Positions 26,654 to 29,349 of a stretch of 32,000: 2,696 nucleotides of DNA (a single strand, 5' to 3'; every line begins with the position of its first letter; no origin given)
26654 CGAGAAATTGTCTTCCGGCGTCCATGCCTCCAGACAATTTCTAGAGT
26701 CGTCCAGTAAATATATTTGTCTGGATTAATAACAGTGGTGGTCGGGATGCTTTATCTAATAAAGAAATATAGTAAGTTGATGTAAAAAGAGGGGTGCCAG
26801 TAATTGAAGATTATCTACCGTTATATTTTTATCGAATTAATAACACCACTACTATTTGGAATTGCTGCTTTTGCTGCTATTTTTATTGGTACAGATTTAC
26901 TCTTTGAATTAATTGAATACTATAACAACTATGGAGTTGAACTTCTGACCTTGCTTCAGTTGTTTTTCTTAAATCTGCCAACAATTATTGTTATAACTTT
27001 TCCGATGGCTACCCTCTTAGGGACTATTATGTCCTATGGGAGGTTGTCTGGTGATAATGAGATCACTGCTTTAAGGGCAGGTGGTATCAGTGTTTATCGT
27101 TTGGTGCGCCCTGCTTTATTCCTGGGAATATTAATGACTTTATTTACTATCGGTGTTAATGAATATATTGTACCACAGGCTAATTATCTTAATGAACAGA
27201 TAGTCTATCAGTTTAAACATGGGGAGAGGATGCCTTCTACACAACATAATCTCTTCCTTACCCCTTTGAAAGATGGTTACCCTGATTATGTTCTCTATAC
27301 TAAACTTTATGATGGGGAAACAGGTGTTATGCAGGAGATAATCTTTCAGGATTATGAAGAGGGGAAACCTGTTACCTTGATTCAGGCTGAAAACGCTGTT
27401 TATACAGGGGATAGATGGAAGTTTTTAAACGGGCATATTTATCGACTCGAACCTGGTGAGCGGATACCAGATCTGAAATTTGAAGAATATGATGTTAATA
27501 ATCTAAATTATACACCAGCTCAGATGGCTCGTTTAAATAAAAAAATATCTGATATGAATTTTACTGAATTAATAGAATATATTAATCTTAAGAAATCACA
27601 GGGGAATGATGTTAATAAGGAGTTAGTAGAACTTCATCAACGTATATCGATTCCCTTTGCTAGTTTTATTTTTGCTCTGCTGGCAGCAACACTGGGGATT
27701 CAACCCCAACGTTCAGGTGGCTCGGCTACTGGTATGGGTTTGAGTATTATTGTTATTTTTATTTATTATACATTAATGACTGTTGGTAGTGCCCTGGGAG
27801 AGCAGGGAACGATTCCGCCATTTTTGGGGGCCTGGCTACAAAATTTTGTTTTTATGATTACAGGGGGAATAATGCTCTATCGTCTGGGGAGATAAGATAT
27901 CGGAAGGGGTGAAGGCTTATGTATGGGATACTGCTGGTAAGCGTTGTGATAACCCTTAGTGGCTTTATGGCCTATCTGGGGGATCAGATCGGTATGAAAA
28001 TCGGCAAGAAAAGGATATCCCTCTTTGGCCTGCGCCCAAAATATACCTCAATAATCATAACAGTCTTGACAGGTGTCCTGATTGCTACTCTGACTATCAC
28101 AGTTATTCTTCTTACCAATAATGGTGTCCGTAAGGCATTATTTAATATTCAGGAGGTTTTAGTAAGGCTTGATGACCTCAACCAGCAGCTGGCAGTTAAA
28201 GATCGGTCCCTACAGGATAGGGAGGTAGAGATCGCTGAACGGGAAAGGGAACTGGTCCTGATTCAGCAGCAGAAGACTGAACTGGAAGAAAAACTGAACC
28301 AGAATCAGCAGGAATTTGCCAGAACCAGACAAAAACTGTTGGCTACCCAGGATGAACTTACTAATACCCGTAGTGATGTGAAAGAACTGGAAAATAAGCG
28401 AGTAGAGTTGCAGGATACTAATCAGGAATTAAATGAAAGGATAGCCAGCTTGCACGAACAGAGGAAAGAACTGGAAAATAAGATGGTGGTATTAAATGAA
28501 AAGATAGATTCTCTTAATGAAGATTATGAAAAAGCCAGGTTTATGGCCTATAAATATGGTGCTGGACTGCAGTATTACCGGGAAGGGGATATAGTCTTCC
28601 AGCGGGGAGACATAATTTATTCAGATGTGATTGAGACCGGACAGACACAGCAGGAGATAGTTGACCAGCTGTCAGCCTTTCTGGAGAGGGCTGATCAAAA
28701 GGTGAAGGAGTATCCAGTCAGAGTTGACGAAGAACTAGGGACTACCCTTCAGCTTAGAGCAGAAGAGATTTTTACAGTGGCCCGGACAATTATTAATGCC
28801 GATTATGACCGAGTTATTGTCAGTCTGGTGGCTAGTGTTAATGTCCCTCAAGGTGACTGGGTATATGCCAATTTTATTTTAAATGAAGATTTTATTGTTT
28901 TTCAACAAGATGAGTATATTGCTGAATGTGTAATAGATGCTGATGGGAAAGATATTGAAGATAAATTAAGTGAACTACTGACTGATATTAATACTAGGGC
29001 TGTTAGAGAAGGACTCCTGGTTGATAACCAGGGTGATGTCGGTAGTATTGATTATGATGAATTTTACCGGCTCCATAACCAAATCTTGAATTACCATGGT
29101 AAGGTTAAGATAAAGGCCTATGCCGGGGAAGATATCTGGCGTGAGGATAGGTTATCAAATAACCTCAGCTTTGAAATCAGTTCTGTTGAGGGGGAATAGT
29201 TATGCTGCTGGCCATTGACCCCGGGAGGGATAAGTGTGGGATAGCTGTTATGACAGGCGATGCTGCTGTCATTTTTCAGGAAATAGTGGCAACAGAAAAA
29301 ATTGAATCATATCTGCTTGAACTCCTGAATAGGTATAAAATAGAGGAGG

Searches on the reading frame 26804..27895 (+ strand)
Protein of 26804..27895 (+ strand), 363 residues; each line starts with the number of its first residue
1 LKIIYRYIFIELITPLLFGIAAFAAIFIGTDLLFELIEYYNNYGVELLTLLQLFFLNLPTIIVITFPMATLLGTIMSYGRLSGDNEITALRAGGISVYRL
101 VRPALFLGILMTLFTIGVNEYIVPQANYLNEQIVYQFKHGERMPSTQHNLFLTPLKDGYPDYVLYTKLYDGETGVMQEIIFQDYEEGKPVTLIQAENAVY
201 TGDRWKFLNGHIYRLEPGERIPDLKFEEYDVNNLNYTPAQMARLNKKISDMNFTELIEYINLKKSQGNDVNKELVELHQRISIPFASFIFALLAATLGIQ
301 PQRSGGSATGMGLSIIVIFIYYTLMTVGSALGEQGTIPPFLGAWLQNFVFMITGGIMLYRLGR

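Call 55: search_protein_families(library=pfam, proteins=[window:26804-27895:+], max_evalue=0.001)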
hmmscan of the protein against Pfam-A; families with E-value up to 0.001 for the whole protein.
window:26804-27895:+ (363 aa): 1 family
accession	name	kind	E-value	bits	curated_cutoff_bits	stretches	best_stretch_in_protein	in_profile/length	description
PF03739.19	LptF_LptG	-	2.7e-95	319.8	27.9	1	6-360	1-353/353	Lipopolysaccharide export system permease LptF/LptG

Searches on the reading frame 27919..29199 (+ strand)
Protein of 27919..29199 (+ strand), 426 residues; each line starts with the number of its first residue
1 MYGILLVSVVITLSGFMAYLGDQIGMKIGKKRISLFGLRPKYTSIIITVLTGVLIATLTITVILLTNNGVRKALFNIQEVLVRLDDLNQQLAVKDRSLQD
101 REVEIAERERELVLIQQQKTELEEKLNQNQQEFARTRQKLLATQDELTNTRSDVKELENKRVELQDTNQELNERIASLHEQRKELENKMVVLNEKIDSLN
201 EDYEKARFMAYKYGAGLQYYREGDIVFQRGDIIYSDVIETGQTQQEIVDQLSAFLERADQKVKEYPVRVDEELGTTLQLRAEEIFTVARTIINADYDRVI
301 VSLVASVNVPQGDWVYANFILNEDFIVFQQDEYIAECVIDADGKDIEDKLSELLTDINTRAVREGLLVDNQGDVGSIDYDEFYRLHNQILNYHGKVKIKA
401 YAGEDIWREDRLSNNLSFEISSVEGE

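Call 55: search_protein_families(library=pfam, proteins=[window:27919-29199:+], max_evalue=0.001)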
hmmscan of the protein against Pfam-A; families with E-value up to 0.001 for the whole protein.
window:27919-29199:+ (426 aa): 1 family
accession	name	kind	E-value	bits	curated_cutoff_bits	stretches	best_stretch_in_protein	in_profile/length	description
PF11283.13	DUF3084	-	3.1e-29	101.2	25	1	3-78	1-76/77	Protein of unknown function (DUF3084)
